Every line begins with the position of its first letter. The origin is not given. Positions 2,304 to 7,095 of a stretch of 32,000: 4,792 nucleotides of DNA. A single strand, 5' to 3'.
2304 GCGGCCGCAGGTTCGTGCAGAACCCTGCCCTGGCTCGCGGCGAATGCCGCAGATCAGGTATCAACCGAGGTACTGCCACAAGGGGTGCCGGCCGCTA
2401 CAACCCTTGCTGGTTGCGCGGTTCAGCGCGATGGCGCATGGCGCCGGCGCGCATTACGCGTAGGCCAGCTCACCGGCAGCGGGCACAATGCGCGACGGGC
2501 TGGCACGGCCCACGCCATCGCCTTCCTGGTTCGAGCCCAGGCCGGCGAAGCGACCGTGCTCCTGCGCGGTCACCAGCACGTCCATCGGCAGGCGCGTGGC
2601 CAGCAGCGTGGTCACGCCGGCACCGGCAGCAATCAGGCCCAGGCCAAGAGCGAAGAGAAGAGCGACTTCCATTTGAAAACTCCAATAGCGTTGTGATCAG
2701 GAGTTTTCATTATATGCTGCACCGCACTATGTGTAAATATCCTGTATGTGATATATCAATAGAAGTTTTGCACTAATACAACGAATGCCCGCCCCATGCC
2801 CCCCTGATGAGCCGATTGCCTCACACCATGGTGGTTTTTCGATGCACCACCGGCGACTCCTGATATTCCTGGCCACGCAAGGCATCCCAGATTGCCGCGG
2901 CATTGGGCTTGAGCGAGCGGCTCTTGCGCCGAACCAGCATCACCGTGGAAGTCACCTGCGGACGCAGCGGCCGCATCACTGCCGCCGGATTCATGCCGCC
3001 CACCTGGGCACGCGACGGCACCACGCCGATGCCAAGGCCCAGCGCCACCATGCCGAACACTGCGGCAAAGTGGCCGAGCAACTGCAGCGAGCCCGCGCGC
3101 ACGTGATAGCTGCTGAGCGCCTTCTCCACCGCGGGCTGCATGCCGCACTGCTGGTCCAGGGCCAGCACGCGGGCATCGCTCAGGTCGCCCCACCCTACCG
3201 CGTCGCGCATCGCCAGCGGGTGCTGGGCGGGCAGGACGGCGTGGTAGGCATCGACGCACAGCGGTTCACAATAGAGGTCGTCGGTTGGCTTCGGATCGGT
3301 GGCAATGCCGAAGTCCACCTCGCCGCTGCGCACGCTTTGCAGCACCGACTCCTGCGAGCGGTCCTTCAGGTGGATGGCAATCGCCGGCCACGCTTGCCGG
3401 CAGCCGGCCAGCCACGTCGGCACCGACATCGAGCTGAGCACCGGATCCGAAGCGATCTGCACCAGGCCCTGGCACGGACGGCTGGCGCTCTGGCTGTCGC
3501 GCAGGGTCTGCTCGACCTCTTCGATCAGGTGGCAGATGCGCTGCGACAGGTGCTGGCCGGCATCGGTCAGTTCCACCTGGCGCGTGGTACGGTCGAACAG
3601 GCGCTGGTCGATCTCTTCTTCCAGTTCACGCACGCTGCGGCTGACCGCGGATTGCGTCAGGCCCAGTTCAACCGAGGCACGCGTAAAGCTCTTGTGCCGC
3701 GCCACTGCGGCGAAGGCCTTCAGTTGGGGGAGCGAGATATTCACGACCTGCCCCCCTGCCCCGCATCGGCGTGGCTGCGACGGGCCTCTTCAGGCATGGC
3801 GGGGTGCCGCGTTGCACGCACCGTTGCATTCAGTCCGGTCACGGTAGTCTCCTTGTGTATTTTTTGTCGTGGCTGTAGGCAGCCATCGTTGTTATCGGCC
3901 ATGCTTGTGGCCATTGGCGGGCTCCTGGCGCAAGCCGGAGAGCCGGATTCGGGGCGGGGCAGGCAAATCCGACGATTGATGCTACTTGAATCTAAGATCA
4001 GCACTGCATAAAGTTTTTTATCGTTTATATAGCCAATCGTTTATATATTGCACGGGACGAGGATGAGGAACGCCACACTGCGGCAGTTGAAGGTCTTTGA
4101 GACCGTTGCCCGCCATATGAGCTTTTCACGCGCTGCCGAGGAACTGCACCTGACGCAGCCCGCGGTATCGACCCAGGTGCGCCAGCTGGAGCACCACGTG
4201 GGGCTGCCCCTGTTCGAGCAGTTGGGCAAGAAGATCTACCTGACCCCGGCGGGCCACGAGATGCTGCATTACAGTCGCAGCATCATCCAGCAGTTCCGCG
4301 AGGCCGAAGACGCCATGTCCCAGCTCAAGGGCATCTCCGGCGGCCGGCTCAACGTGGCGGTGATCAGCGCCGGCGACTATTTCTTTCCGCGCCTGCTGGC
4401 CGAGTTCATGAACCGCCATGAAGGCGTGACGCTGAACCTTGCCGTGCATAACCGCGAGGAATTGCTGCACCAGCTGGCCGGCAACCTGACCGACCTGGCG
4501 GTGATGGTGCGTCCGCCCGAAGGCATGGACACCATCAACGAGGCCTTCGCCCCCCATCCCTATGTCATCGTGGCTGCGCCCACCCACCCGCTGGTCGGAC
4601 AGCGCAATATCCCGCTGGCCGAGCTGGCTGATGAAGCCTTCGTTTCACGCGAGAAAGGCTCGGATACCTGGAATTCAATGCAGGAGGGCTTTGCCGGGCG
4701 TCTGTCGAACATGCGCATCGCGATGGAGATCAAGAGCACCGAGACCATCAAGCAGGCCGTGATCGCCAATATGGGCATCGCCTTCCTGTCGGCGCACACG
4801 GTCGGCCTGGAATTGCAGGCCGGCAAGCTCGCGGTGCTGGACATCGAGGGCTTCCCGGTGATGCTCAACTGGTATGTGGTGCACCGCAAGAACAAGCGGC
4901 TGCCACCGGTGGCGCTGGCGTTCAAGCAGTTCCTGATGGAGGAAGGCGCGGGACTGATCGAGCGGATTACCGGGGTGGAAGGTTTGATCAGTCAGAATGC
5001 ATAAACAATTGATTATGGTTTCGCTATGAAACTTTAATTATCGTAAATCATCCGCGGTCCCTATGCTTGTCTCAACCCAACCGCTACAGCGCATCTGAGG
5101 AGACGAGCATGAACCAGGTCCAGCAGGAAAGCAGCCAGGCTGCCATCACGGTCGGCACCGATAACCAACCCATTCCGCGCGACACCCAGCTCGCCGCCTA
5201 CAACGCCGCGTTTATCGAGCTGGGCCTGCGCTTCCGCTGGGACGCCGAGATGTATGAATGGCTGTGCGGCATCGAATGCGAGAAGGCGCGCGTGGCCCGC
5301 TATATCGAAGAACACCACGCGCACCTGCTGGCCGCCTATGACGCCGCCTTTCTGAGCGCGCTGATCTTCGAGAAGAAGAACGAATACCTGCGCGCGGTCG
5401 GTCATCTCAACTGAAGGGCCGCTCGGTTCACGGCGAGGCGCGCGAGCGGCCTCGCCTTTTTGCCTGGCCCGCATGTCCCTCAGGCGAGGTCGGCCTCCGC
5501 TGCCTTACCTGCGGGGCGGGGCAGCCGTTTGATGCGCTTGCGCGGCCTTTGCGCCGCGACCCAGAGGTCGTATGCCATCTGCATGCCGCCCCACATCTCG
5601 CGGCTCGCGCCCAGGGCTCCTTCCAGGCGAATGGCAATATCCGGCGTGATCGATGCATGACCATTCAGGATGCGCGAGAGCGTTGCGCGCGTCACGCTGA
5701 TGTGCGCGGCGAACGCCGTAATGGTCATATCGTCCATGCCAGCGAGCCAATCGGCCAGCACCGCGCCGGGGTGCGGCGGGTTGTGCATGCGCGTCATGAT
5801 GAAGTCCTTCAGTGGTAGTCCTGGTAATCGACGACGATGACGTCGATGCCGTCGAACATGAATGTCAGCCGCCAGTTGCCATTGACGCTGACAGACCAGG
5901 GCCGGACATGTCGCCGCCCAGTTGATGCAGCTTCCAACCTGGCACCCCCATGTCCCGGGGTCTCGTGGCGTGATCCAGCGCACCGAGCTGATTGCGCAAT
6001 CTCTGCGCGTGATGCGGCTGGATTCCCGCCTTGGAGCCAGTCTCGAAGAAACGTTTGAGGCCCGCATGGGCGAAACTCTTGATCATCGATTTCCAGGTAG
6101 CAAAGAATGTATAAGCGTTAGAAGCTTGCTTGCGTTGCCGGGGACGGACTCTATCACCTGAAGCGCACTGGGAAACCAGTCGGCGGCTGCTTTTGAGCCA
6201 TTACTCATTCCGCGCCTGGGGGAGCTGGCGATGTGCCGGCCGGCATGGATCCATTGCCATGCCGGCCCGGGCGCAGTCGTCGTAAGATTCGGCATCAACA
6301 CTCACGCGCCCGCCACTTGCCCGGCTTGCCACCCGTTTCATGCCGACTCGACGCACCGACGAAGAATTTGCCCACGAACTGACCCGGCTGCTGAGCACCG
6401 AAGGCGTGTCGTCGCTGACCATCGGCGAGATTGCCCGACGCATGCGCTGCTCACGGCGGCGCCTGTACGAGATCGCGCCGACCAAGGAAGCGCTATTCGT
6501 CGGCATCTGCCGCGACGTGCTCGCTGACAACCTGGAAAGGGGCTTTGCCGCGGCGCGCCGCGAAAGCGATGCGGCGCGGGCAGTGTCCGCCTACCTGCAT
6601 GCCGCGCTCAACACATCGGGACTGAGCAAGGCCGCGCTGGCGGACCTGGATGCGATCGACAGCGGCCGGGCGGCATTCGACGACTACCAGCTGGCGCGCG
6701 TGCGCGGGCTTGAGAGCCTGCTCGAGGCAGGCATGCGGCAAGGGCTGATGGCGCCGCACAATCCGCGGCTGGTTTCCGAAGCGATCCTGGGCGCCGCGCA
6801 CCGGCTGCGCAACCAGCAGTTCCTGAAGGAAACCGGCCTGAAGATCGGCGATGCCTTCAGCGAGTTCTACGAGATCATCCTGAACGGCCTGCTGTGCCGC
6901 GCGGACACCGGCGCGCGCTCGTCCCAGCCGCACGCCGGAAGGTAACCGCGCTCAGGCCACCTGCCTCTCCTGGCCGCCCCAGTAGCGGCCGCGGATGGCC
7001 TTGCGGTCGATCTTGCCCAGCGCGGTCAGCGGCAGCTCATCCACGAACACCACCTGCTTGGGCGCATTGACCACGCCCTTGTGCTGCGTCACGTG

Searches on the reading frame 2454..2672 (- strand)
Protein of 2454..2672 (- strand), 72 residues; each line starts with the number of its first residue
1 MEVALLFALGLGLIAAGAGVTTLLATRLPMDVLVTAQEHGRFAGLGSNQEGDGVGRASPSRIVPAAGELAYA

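Call 6: search_protein_families(library=pfam, proteins=[window:2454-2672:-])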
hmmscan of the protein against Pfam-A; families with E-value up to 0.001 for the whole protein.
window:2454-2672:- (72 aa): 0 families

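Call 39: search_protein_families(library=ncbifam, proteins=[window:2454-2672:-], max_evalue=0.00001)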
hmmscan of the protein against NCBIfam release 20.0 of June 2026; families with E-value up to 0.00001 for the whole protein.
window:2454-2672:- (72 aa): 0 families

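Call 46: find_homologous_proteins(query=window:2454-2672:-, max_evalue=0.001)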
Query window:2454-2672:- (72 aa): 32 proteins with E <= 0.001 among 43 candidates.
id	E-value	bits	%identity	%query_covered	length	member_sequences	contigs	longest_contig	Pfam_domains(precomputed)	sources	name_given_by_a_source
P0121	1.0e-36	141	100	100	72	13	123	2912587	-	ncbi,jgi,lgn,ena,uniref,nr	ncbi:Oxalate:formate antiporter [Cupriavidus necator]|uniref:Oxalate:formate antiporter n=1 Tax=Cupr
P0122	1.1e-31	125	90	100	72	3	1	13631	-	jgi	jgi:hypothetical protein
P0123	1.9e-31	125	90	100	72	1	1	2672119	-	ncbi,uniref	ncbi:hypothetical protein [Cupriavidus sp. TMH.W2]|uniref:hypothetical protein n=1 Tax=Cupriavidus s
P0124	1.2e-29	119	86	100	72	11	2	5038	-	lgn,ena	-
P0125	2.5e-29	118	88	78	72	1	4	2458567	-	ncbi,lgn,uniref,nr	ncbi:hypothetical protein QO239_12680 [Cupriavidus taiwanensis]|uniref:Oxalate:formate antiporter n=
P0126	2.8e-29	118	88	78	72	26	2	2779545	-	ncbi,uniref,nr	ncbi:hypothetical protein [Cupriavidus taiwanensis]|uniref:hypothetical protein n=1 Tax=Cupriavidus 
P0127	2.9e-29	118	85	100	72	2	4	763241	-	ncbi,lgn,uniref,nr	ncbi:hypothetical protein LMG23992_00975 [Cupriavidus laharis]|uniref:Oxalate:formate antiporter n=1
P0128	4.0e-29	117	86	100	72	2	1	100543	-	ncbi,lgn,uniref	ncbi:hypothetical protein [Cupriavidus necator]|uniref:hypothetical protein n=1 Tax=Cupriavidus neca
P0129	5.9e-29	117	86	82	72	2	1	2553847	-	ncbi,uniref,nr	ncbi:hypothetical protein [Cupriavidus taiwanensis]|uniref:hypothetical protein n=1 Tax=Cupriavidus 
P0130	7.4e-29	116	85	85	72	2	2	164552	-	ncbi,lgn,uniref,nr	ncbi:hypothetical protein LMG31506_04693 [Cupriavidus yeoncheonensis]|uniref:Oxalate:formate antipor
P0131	8.4e-29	116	86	78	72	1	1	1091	-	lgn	-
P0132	1.4e-28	115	82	100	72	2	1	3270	-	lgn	-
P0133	2.2e-28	115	85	100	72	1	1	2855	-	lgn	-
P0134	5.7e-28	114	81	100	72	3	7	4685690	-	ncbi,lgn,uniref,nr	ncbi:hypothetical protein [Cupriavidus necator]|uniref:hypothetical protein n=1 Tax=Cupriavidus neca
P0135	8.6e-28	113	82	100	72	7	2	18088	-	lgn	-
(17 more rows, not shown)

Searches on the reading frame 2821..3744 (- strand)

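Call 6: search_protein_families(library=pfam, proteins=[window:2821-3744:-])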
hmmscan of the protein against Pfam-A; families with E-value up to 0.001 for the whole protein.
window:2821-3744:- (307 aa): 3 families
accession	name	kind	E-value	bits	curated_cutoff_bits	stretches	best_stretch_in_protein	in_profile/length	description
PF03466.25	LysR_substrate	-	1.2e-37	129.8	28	1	92-291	5-206/209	LysR substrate binding domain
PF00126.33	HTH_1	-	6.3e-24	84.1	26.6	1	7-64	3-60/60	Bacterial regulatory helix-turn-helix protein, lysR family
PF25213.1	HVO_A0261_N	-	0.00012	22.4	35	1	26-81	33-85/86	HVO_A0261 N-terminal domain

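Call 39: search_protein_families(library=ncbifam, proteins=[window:2821-3744:-], max_evalue=0.00001)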
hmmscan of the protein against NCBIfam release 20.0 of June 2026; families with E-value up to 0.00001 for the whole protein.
window:2821-3744:- (307 aa): 55 families (the best 25 are shown)
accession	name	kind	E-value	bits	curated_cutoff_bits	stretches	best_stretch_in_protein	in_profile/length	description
NF052633.1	LysR_TF_PsrA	exception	5.5e-46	156.9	540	1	2-279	4-282/297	L-proline-binding transcription factor PsrA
NF040786.1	LysR_Sec_metab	equivalog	2.6e-41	141.6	250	1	4-290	2-295/298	selenium metabolism-associated LysR family transcriptional regulator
NF053705.1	TransRegGltCGpos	equivalog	2e-39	135.6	350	1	5-287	3-287/300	glutamate biosynthesis transcriptional regulator GltC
TIGR03339.1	phn_lysR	subfamily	2.4e-38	132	341.1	1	7-249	1-239/279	aminoethylphosphonate catabolism associated LysR family transcriptional regulator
NF047520.1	trans_act_CidR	equivalog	1.5e-33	116.2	415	1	6-246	4-244/292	cidABC operon transcriptional activator CidR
NF008416.0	PRK11242.1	equivalog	6.1e-32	111.1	277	1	7-276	5-274/300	transcriptional regulator CynR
NF045775.1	acetoin_reg_AlsR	exception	7.4e-32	111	430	1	5-248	3-248/290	acetoin biosynthesis transcriptional regulator AlsR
NF040889.1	trans_reg_YeiE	equivalog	4.1e-29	101.7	480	1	1-245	1-240/288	DNA-binding transcriptional regulator YeiE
NF009888.0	PRK13348.1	subfamily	3.5e-27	95.2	297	1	2-285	2-282/302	HTH-type transcriptional regulator ArgP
NF007385.0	PRK09906.1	equivalog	1.1e-26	93.7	356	1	5-285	3-283/296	DNA-binding transcriptional regulator HcaR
NF008352.0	PRK11139.1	subfamily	2.8e-26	92.3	288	1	5-262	8-259/305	transcriptional regulator GcvA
NF008095.0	PRK10837.1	subfamily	1.9e-25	89.7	281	1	1-246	1-241/290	LysR family transcriptional regulator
NF008722.0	PRK11716.1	equivalog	5.5e-25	88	246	1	6-244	4-243/293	HTH-type transcriptional activator IlvY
TIGR02424.1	TF_pcaQ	equivalog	4.2e-24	85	303.8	1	3-212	3-214/300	pca operon transcription factor PcaQ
NF002964.0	PRK03635.1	subfamily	4.9e-24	84.9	197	1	3-289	3-286/297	ArgP/LysG family DNA-binding transcriptional regulator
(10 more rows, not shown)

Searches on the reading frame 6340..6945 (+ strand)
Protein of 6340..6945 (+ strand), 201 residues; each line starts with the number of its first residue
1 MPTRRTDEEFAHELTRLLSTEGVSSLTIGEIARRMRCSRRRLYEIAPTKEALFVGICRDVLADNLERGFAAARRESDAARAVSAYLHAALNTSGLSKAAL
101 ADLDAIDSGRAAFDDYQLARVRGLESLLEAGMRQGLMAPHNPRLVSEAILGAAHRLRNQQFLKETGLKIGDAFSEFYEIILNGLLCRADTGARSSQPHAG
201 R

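Call 6: search_protein_families(library=pfam, proteins=[window:6340-6945:+])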
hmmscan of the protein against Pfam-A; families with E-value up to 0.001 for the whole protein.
window:6340-6945:+ (201 aa): 2 families
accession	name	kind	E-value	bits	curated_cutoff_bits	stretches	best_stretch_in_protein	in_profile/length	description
PF00440.29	TetR_N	-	3.5e-05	23.9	24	1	16-54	7-45/47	Bacterial regulatory proteins, tetR family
PF14514.11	TetR_C_9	-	0.00055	20.5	25.3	0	110-158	42-90/130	Tetracyclin repressor-like, C-terminal domain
